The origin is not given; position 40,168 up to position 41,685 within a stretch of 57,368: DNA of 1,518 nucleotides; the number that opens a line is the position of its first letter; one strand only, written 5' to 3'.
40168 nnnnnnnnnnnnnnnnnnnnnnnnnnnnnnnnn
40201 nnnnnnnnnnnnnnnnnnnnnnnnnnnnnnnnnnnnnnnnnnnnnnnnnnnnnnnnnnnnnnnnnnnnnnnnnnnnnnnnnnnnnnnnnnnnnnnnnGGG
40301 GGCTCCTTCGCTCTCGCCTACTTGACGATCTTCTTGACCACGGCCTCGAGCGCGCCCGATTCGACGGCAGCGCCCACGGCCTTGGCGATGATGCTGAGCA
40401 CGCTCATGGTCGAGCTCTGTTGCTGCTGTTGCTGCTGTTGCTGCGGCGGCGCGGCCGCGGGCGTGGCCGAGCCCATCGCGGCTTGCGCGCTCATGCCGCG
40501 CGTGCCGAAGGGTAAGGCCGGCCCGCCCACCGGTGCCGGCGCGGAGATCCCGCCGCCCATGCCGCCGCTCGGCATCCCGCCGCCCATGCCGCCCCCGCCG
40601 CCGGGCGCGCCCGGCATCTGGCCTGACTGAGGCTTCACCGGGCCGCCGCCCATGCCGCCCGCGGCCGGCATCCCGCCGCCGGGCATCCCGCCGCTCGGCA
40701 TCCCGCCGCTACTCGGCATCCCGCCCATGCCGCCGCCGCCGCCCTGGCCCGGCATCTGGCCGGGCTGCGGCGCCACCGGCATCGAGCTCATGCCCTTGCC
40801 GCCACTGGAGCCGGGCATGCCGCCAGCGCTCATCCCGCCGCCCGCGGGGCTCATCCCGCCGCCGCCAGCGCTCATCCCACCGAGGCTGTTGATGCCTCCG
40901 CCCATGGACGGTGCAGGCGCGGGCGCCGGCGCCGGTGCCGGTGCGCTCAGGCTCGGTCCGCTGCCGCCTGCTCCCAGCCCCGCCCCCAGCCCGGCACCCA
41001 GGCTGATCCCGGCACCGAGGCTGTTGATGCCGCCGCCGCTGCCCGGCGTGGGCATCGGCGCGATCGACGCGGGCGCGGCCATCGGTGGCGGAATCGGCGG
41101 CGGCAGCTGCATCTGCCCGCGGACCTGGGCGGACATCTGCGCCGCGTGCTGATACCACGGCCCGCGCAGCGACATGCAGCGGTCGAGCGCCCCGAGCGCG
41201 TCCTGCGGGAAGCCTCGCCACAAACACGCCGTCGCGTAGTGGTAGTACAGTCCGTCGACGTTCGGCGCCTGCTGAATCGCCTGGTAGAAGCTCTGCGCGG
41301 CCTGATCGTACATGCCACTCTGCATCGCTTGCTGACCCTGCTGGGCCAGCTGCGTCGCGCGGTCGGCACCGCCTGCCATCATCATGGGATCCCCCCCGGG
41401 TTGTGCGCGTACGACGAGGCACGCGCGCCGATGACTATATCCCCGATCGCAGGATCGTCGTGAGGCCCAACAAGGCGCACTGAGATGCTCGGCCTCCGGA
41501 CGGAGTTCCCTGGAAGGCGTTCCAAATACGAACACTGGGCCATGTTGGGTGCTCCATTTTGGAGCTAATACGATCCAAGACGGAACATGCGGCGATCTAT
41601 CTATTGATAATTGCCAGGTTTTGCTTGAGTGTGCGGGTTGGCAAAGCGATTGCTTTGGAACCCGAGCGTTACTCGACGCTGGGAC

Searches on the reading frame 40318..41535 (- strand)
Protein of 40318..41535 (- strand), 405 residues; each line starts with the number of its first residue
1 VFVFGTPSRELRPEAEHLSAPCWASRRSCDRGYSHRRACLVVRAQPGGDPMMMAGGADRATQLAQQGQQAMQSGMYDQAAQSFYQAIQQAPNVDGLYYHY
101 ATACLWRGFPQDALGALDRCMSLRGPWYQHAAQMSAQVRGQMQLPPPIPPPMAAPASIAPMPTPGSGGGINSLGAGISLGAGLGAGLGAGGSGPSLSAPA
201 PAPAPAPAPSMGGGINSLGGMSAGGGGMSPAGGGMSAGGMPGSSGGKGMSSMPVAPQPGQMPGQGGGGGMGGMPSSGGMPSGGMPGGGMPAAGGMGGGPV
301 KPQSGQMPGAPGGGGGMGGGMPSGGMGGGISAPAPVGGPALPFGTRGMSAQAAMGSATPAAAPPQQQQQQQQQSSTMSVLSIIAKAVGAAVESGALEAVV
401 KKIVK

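Call 8: search_protein_families(library=pfam, proteins=[window:40318-41535:-])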
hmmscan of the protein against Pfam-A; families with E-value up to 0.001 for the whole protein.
window:40318-41535:- (405 aa): 1 family
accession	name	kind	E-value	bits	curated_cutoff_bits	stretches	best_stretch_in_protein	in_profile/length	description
PF14559.12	TPR_19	-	1.3e-05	25.9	25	1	70-119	1-50/68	Tetratricopeptide repeat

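Call 57: search_protein_families(library=ncbifam, proteins=[window:40318-41535:-], max_evalue=0.00001)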
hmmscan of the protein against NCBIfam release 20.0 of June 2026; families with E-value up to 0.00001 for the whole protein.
window:40318-41535:- (405 aa): 0 families
